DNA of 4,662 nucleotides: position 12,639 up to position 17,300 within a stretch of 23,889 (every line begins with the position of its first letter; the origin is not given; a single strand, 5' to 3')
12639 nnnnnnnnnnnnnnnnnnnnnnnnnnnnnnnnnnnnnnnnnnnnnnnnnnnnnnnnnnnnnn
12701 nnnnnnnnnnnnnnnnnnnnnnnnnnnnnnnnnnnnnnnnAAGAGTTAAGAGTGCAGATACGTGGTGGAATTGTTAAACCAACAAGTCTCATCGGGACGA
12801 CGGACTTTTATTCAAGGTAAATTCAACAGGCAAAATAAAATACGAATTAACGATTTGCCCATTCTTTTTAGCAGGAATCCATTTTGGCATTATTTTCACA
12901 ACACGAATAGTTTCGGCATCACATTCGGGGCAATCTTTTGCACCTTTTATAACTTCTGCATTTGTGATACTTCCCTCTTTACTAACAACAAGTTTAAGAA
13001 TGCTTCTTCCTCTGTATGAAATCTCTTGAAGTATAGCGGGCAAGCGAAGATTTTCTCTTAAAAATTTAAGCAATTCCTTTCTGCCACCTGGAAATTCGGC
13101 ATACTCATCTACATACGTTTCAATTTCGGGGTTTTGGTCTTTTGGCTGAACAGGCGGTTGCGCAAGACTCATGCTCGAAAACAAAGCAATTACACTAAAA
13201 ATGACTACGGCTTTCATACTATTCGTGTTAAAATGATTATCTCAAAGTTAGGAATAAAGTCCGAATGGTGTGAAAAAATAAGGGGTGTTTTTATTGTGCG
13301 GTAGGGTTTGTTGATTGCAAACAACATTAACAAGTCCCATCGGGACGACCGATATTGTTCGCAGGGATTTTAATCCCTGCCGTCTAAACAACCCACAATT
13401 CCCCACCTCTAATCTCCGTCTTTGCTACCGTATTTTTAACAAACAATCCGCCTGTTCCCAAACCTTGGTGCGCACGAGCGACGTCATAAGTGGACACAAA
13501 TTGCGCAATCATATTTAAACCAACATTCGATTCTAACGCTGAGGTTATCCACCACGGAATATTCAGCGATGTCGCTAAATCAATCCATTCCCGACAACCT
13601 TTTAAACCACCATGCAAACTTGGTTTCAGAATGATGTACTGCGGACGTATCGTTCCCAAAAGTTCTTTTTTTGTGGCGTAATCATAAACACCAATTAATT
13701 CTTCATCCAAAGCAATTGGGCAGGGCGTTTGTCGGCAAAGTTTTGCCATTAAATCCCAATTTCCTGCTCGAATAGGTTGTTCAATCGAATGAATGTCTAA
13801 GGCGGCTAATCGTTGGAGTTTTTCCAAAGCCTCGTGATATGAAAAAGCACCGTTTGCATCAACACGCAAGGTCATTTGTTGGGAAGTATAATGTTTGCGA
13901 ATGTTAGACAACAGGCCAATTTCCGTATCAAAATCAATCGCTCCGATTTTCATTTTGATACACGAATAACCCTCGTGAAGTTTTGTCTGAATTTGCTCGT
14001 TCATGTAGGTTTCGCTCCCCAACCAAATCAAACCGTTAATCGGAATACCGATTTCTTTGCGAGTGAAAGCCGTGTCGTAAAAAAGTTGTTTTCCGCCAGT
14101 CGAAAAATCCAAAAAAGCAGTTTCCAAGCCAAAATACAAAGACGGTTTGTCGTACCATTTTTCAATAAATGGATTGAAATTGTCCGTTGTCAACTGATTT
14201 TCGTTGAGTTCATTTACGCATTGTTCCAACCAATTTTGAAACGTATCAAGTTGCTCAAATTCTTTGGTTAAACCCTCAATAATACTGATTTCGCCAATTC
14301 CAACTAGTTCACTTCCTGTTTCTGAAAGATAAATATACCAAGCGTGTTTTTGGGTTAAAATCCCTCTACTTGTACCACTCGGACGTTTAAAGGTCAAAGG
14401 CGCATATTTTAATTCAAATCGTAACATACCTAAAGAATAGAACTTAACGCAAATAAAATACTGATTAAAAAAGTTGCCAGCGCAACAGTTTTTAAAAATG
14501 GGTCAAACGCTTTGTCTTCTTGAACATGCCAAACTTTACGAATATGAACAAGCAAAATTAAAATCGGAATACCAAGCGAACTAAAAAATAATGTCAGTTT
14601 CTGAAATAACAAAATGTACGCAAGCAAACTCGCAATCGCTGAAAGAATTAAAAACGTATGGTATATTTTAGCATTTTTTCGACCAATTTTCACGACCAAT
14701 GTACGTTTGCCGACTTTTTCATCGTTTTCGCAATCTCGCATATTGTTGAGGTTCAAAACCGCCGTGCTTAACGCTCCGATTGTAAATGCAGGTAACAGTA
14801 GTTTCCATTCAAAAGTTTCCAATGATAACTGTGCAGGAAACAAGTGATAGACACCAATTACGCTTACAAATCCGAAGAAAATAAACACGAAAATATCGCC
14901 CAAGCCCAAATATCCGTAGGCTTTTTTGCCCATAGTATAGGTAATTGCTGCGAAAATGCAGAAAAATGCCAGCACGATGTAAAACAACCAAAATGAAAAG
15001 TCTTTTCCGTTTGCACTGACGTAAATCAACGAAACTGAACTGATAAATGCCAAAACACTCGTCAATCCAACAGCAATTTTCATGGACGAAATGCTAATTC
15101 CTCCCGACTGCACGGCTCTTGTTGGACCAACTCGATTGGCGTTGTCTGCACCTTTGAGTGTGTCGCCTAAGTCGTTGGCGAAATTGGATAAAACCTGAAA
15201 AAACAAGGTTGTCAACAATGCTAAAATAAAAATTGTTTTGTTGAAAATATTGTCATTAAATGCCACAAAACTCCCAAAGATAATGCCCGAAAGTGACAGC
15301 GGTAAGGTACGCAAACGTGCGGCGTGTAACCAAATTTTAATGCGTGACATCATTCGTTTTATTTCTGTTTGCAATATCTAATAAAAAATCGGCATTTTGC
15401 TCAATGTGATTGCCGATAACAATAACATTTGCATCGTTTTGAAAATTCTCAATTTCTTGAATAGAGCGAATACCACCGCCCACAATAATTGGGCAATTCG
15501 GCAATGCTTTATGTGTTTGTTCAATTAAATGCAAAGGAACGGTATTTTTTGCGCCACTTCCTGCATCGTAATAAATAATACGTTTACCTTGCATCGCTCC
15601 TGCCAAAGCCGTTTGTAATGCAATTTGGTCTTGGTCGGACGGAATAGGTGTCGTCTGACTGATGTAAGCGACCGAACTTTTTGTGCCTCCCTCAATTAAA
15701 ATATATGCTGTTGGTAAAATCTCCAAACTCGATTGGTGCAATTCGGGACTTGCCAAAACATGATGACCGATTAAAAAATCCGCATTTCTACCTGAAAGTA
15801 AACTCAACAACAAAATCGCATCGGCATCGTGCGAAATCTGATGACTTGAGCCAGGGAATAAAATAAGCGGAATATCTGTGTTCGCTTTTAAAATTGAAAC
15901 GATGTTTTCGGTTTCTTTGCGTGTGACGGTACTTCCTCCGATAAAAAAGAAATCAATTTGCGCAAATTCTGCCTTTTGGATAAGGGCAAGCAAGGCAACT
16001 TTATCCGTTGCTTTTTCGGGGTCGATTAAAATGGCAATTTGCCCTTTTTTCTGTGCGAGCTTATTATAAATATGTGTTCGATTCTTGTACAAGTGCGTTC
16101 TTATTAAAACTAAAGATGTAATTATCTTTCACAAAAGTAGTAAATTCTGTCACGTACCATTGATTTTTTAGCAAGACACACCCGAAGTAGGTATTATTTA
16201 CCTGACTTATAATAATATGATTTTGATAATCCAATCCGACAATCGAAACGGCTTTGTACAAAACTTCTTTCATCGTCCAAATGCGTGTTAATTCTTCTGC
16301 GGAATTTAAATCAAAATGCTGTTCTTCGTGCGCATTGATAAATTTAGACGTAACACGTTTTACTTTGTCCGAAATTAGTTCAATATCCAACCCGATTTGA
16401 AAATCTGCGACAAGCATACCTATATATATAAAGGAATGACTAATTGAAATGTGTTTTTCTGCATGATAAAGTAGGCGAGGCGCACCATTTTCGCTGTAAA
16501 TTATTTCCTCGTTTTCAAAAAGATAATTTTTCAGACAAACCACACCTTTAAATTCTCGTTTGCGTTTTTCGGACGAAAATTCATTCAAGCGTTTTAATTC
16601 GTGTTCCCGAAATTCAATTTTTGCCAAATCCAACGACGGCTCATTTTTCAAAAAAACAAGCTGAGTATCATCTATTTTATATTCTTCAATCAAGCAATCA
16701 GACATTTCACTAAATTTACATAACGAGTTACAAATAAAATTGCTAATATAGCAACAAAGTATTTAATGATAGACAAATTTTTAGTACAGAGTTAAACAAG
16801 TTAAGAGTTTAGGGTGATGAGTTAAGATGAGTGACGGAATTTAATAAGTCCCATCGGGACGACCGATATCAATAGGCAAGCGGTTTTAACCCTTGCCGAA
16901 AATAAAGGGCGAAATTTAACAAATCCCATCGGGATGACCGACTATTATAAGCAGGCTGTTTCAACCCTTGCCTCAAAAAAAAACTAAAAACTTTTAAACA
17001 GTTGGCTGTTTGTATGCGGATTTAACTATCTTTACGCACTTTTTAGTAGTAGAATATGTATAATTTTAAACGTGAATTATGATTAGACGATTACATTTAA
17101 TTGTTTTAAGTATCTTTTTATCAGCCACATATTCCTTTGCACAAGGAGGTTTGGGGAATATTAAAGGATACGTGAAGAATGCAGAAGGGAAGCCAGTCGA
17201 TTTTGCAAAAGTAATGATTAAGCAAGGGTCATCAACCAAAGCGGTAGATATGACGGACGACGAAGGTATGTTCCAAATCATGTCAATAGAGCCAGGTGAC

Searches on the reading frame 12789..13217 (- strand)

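Call 11: search_protein_families(library=pfam, proteins=[window:12789-13217:-], max_evalue=0.05)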
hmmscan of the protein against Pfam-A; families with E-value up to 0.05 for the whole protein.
window:12789-13217:- (142 aa): 2 families
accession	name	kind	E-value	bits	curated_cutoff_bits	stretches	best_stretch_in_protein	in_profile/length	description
PF03544.19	TonB_C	-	1.8e-11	44.7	24.6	1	57-135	3-79/79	Gram-negative bacterial TonB protein C-terminal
PF19108.5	DUF5795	-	0.049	14.1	27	0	82-112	24-54/74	Family of unknown function (DUF5795)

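Call 78: search_protein_families(library=ncbifam, proteins=[window:12789-13217:-], max_evalue=0.00001)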
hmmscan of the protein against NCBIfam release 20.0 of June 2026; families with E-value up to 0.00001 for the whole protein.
window:12789-13217:- (142 aa): 1 family
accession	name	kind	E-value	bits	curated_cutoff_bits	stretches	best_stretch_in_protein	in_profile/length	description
TIGR01352.1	tonB_Cterm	subfamily_domain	4e-06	27.1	27.1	1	69-136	13-76/76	TonB family protein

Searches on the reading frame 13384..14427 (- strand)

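Call 11: search_protein_families(library=pfam, proteins=[window:13384-14427:-], max_evalue=0.05)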
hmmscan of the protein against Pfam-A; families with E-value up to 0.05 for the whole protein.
window:13384-14427:- (347 aa): 1 family
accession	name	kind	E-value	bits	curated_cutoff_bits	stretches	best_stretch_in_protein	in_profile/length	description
PF13378.12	MR_MLE_C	-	1.4e-26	94.1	29.4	1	142-319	2-176/219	Enolase C-terminal domain-like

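Call 78: search_protein_families(library=ncbifam, proteins=[window:13384-14427:-], max_evalue=0.00001)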
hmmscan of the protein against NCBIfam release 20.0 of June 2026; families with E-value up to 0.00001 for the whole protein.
window:13384-14427:- (347 aa): 12 families
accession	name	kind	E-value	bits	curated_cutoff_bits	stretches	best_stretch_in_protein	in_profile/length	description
TIGR01927.1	menC_gam_Gplu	equivalog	1.7e-33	116.3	130.55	1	12-333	6-301/307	o-succinylbenzoate synthase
NF002739.0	PRK02714.1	equivalog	3.2e-26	92.5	259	1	5-332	6-308/320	o-succinylbenzoate synthase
NF003473.0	PRK05105.1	equivalog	4.3e-21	75.3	236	1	29-336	31-311/331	o-succinylbenzoate synthase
NF002782.0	PRK02901.1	equivalog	5.2e-20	71.7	288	1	124-345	75-289/328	o-succinylbenzoate synthase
TIGR01928.1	menC_lowGC_arch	equivalog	2e-19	69.8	200.65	1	12-313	6-299/325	o-succinylbenzoate synthase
TIGR02534.1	mucon_cyclo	subfamily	1.2e-16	60.7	334.95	1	145-316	152-316/368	muconate/chloromuconate family cycloisomerase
NF040866.1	AraD_Arch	equivalog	5.6e-13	48.6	650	1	143-250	153-259/372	arabinonate dehydratase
NF041118.1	A_G_epim_Thtga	equivalog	1.6e-12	47.2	500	1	11-310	13-305/341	L-Ala-D/L-Glu epimerase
NF047820.1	TalGalacDh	equivalog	2.1e-10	40.1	500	1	142-249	155-261/371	L-talarate/galactarate dehydratase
NF043002.1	HProlDhtase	equivalog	6.1e-10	38.5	500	1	139-309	144-306/366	cis-3-hydroxy-L-proline dehydratase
NF042940.1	racemase_DgcA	equivalog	7.4e-08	32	400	1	136-244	124-223/323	N-acetyl-D-Glu racemase DgcA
NF010624.0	PRK14017.1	equivalog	2.3e-07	30.2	311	1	142-290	128-280/382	galactonate dehydratase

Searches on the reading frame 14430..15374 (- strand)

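Call 11: search_protein_families(library=pfam, proteins=[window:14430-15374:-], max_evalue=0.05)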
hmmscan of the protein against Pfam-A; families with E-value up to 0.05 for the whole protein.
window:14430-15374:- (314 aa): 1 family
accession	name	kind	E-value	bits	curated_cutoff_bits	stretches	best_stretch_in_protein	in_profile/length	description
PF01040.23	UbiA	-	1.9e-30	106.5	34.2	1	31-293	5-244/250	UbiA prenyltransferase family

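Call 78: search_protein_families(library=ncbifam, proteins=[window:14430-15374:-], max_evalue=0.00001)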
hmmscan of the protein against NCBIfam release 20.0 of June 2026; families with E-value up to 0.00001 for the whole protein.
window:14430-15374:- (314 aa): 13 families
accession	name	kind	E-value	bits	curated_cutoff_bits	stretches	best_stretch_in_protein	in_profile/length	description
NF004750.0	PRK06080.1-2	equivalog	1.2e-97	326.9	346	1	9-313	3-299/301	1,4-dihydroxy-2-naphthoate polyprenyltransferase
TIGR00751.1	menA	equivalog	5.6e-71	239.3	102.15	1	20-310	1-283/284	1,4-dihydroxy-2-naphthoate octaprenyltransferase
NF004751.0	PRK06080.1-3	equivalog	1.6e-67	228.2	264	1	7-312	5-293/296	1,4-dihydroxy-2-naphthoate polyprenyltransferase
NF004754.0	PRK06080.1-6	equivalog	1.2e-66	225.2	522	1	7-312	4-301/308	1,4-dihydroxy-2-naphthoate polyprenyltransferase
NF004749.0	PRK06080.1-1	equivalog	2.5e-23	82.7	277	1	7-310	14-303/311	1,4-dihydroxy-2-naphthoate polyprenyltransferase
TIGR02235.1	menA_cyano-plnt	equivalog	1e-13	51.3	225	1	15-284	2-256/285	2-carboxy-1,4-naphthoquinone phytyltransferase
NF009523.0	PRK12884.1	equivalog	1.6e-13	50.5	269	1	41-313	31-278/279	prenyltransferase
NF004753.0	PRK06080.1-5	equivalog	2.9e-13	49.7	555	1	13-310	12-301/312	1,4-dihydroxy-2-naphthoate polyprenyltransferase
NF009926.0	PRK13387.1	equivalog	2.9e-13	49.6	316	1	12-283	3-274/317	1,4-dihydroxy-2-naphthoate polyprenyltransferase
NF004617.0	PRK05951.1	equivalog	1.2e-12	47.6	239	1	44-286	47-272/306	prenyltransferase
NF004752.0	PRK06080.1-4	subfamily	1.6e-11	44.4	289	1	14-300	5-286/300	1,4-dihydroxy-2-naphthoate polyprenyltransferase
NF005742.0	PRK07566.1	equivalog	8e-08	31.7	313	1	55-308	74-305/315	chlorophyll synthase ChlG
NF009521.0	PRK12882.1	equivalog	5.6e-06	25.8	296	1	32-304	25-275/280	geranylgeranylglycerol-phosphate geranylgeranyltransferase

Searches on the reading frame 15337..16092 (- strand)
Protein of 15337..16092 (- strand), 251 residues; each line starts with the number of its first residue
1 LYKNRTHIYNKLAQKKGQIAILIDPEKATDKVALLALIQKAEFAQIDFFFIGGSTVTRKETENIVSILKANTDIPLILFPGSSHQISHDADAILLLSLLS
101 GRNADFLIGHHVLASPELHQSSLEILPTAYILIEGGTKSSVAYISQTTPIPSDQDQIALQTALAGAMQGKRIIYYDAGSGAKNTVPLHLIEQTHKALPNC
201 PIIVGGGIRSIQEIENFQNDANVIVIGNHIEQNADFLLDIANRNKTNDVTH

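Call 11: search_protein_families(library=pfam, proteins=[window:15337-16092:-], max_evalue=0.05)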
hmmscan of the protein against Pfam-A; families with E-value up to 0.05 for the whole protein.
window:15337-16092:- (251 aa): 2 families
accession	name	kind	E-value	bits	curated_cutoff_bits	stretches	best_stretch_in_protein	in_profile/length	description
PF01884.23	PcrB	-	6.6e-36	124.3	23.9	1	21-239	10-220/226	PcrB family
PF00977.27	His_biosynth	-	3.8e-06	27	23.6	1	178-245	53-120/228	Histidine biosynthesis protein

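Call 78: search_protein_families(library=ncbifam, proteins=[window:15337-16092:-], max_evalue=0.00001)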
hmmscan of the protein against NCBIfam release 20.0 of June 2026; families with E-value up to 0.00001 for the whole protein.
window:15337-16092:- (251 aa): 9 families
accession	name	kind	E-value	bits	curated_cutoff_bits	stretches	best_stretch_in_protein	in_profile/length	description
NF003198.0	PRK04169.1-2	subfamily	5.4e-74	248.4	247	1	5-236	6-235/249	geranylgeranylglyceryl/heptaprenylglyceryl phosphate synthase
TIGR01769.1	GGGP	equivalog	1.7e-46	158.7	161.55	1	22-227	4-205/205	phosphoglycerol geranylgeranyltransferase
TIGR01768.1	GGGP-family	subfamily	9.7e-44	149.5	113.25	1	22-240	5-222/224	geranylgeranylglyceryl phosphate synthase family protein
NF003202.0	PRK04169.1-6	equivalog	1.4e-42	146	353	1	4-241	13-248/254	phosphoglycerol geranylgeranyltransferase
NF003201.0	PRK04169.1-5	equivalog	1.2e-34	119.6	388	1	10-242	13-240/253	phosphoglycerol geranylgeranyltransferase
NF003199.0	PRK04169.1-3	subfamily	8.9e-20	71.2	169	1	22-236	13-222/233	geranylgeranylglyceryl/heptaprenylglyceryl phosphate synthase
TIGR04146.1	GGGPS_Afulg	equivalog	4.4e-15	56.2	320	1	23-233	10-212/221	phosphoglycerol geranylgeranyltransferase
NF003197.1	PRK04169.1-1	equivalog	1.4e-10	41.3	260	1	23-238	13-220/228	heptaprenylglyceryl phosphate synthase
TIGR04147.1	GGGPS_Halobact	equivalog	5.9e-08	32.8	300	1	46-232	31-213/229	phosphoglycerol geranylgeranyltransferase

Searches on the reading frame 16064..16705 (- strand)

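Call 11: search_protein_families(library=pfam, proteins=[window:16064-16705:-], max_evalue=0.05)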
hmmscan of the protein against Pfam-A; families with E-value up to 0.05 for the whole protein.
window:16064-16705:- (213 aa): 1 family
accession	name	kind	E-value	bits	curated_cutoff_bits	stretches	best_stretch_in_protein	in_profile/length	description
PF01648.25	ACPS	-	2.9e-08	34.2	25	1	103-154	1-62/111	4'-phosphopantetheinyl transferase superfamily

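Call 78: search_protein_families(library=ncbifam, proteins=[window:16064-16705:-], max_evalue=0.00001)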
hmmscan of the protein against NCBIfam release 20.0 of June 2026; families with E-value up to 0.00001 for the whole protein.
window:16064-16705:- (213 aa): 2 families
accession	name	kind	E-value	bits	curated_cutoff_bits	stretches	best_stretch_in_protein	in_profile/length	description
NF047349.1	4PPT_AusB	equivalog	1.8e-09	37.3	225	1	71-154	68-149/205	aureusimine biosynthesis 4'-phosphopantetheinyl transferase AusB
NF007676.0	PRK10351.1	equivalog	1.3e-06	28.2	174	1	45-151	28-141/195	4'-phosphopantetheinyl transferase AcpT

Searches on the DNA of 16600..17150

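Call 85: search_rna_families(source=window, start=16600, end=17150, threshold=evalue, max_evalue=1)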
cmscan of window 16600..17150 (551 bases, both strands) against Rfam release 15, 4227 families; matches with E-value up to 1: 0.
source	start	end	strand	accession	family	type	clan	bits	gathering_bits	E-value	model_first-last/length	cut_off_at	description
